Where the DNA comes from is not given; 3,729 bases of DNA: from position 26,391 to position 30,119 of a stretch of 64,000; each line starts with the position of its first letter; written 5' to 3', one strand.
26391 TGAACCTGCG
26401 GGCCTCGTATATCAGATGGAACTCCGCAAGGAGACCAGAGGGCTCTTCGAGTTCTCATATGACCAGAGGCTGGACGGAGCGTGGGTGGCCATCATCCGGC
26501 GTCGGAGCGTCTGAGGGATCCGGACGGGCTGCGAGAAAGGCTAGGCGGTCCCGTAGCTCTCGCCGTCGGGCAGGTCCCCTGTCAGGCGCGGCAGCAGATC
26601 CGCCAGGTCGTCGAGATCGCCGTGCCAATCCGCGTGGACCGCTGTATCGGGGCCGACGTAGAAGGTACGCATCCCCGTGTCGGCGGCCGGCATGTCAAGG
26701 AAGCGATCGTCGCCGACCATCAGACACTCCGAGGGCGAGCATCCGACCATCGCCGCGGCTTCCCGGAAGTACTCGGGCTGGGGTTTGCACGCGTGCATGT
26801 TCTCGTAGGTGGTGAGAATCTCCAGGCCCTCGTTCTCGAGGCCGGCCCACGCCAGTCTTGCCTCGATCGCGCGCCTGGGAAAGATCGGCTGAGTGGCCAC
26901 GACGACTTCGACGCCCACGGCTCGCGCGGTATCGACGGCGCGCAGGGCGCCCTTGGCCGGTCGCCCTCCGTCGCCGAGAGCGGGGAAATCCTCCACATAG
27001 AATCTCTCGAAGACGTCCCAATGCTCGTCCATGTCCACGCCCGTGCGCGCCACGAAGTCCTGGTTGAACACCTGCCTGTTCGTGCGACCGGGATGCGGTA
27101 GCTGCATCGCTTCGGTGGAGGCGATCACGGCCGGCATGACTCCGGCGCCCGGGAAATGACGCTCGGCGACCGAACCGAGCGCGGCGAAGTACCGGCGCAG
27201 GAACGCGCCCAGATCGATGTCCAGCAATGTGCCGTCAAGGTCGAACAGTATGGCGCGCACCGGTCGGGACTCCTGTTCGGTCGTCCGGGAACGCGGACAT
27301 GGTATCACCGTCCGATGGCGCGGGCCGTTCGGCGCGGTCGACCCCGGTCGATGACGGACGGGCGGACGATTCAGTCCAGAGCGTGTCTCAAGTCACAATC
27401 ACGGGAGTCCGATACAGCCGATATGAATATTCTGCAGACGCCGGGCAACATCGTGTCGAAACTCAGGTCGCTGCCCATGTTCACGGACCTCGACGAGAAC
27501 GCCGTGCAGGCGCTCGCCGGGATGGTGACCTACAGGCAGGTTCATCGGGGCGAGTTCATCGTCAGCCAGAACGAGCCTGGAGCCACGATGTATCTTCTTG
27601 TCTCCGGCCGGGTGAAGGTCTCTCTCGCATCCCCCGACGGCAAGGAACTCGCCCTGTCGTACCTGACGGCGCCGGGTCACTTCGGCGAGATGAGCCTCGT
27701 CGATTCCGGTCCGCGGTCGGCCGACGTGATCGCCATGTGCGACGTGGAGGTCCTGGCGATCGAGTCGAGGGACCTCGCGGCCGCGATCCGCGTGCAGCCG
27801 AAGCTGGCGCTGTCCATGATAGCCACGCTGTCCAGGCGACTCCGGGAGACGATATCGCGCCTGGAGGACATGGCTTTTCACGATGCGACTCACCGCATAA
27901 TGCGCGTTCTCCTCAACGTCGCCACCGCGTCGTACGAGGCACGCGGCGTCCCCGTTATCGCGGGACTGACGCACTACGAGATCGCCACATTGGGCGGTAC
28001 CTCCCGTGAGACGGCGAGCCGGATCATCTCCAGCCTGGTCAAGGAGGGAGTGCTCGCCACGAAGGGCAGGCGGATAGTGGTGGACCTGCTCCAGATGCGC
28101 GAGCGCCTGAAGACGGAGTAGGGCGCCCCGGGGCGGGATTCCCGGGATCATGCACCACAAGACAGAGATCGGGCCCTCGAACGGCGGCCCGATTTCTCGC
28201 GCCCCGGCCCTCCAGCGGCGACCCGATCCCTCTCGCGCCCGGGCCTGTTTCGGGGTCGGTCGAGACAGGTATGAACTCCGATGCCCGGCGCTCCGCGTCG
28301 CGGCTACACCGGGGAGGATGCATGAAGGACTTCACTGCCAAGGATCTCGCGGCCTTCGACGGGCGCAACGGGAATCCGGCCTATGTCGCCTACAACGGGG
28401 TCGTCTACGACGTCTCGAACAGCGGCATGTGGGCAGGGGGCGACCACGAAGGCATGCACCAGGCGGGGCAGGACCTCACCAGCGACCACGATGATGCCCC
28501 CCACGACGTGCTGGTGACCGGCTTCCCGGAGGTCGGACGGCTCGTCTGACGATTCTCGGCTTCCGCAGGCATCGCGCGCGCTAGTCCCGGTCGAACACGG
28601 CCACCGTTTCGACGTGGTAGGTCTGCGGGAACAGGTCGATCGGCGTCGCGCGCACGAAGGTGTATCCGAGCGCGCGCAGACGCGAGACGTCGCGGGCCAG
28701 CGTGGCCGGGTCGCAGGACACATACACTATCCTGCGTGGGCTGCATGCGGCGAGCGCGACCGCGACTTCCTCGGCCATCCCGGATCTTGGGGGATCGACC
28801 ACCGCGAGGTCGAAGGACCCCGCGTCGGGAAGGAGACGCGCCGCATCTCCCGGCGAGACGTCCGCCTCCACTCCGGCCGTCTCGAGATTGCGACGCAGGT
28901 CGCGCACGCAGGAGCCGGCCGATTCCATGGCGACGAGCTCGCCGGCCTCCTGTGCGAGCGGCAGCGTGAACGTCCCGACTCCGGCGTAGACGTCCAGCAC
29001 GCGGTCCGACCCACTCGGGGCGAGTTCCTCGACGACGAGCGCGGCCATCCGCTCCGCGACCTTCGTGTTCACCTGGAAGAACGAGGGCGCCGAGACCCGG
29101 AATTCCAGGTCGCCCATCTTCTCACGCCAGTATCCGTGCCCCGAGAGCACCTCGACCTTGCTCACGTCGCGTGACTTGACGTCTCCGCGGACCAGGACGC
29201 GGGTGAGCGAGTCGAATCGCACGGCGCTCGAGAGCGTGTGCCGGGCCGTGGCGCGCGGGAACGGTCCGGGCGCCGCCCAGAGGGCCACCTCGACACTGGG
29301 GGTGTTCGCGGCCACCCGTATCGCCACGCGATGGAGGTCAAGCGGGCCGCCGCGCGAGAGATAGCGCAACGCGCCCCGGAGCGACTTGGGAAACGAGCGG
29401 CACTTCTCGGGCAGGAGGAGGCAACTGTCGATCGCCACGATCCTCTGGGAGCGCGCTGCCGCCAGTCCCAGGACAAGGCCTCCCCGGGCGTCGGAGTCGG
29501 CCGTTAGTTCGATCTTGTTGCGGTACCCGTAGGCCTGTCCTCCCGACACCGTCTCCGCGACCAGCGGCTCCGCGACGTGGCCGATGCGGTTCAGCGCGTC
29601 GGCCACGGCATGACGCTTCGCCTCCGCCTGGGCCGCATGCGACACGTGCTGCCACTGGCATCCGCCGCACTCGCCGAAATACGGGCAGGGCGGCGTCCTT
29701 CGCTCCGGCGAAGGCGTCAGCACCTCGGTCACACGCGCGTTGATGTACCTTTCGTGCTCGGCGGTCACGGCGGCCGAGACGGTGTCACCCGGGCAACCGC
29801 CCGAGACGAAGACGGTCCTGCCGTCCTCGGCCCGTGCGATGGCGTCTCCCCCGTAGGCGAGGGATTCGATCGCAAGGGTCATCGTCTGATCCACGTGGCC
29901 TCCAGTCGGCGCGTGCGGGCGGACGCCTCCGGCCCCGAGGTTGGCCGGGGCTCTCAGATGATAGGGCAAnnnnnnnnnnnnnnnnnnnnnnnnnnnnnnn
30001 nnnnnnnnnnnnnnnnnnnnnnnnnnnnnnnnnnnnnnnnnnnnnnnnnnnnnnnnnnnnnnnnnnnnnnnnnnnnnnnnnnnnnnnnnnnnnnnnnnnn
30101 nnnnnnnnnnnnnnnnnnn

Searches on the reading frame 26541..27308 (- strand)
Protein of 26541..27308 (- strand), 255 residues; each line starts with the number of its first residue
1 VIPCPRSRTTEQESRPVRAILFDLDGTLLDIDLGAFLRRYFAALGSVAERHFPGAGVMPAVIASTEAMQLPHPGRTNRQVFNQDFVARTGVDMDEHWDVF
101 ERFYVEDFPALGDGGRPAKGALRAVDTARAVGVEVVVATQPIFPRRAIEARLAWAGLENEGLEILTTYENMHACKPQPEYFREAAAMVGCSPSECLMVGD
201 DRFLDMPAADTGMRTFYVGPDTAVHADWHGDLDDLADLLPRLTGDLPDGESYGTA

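Call 7: search_protein_families(library=pfam, proteins=[window:26541-27308:-])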
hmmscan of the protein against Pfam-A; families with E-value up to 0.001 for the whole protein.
window:26541-27308:- (255 aa): 4 families
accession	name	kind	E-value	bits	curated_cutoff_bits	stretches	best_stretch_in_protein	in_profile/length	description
PF00702.32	Hydrolase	-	9e-16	59.3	26.4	1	17-209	1-187/191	haloacid dehalogenase-like hydrolase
PF13419.12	HAD_2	-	2.5e-09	37.9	23.8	1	20-215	1-175/178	Haloacid dehalogenase-like hydrolase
PF13242.12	Hydrolase_like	-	1.4e-06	28.6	22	1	175-218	4-48/75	HAD-hyrolase-like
PF12710.13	HAD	-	4.6e-06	27.6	27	1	20-159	1-130/189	haloacid dehalogenase-like hydrolase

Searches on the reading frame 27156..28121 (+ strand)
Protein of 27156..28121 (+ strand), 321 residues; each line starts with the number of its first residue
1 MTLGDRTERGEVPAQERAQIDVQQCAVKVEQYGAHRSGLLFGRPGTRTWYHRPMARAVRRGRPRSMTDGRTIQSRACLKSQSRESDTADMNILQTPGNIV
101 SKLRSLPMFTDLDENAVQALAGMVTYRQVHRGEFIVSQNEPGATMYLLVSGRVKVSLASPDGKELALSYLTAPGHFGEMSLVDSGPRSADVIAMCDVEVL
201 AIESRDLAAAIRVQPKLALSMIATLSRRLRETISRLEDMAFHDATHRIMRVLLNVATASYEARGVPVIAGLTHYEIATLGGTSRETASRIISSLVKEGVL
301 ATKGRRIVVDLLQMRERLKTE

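Call 7: search_protein_families(library=pfam, proteins=[window:27156-28121:+])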
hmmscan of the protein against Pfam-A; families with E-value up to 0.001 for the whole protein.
window:27156-28121:+ (321 aa): 3 families
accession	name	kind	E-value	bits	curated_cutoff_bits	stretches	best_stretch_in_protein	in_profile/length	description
PF00027.35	cNMP_binding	-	2.3e-21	76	27.5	1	127-211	2-86/89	Cyclic nucleotide-binding domain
PF13545.12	HTH_Crp_2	-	4.2e-11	43.1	27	1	247-310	2-63/70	Crp-like helix-turn-helix domain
PF00325.26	Crp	-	0.00025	21.1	21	0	271-300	3-32/32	Bacterial regulatory proteins, crp family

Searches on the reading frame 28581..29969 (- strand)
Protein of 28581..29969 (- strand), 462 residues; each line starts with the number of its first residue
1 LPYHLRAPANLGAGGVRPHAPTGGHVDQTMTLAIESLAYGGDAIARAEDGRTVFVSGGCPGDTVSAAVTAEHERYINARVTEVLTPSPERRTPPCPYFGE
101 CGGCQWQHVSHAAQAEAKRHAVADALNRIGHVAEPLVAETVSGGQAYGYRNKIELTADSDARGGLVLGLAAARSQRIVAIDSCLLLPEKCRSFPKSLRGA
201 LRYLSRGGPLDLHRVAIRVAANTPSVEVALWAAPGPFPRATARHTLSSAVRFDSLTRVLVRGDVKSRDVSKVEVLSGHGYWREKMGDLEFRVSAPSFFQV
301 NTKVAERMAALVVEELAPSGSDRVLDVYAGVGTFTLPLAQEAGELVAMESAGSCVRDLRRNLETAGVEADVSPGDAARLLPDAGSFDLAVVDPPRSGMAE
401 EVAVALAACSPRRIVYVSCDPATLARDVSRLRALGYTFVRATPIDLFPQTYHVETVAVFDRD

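Call 7: search_protein_families(library=pfam, proteins=[window:28581-29969:-])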
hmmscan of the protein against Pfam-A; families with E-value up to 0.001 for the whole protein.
window:28581-29969:- (462 aa): 8 families
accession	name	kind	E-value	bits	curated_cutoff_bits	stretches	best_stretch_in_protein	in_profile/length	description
PF05958.17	tRNA_U5-meth_tr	-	3.8e-19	69.4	23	2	386-457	284-352/357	tRNA (Uracil-5-)-methyltransferase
PF01938.26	TRAM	-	6.3e-07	29.6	21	1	28-80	6-60/61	TRAM domain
PF13649.12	Methyltransf_25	-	6.6e-07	30.4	27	1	324-391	1-70/97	Methyltransferase domain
PF02475.24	TRM5-TYW2_MTfase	-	1.1e-05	25.9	28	1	301-373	23-91/164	TRM5/TYW2 methyltransferase domain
PF05175.20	MTS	-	2.6e-05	24.3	23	1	309-404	20-118/170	Methyltransferase small domain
PF03602.21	Cons_hypoth95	-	9.4e-05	22.6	24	1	321-418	42-151/182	Conserved hypothetical protein 95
PF00398.26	RrnaAD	-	0.00016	21.3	24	1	296-363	10-73/263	Ribosomal RNA adenine dimethylase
PF01189.24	Methyltr_RsmB-F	-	0.00053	20.1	27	1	316-398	4-92/199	16S rRNA methyltransferase RsmB/F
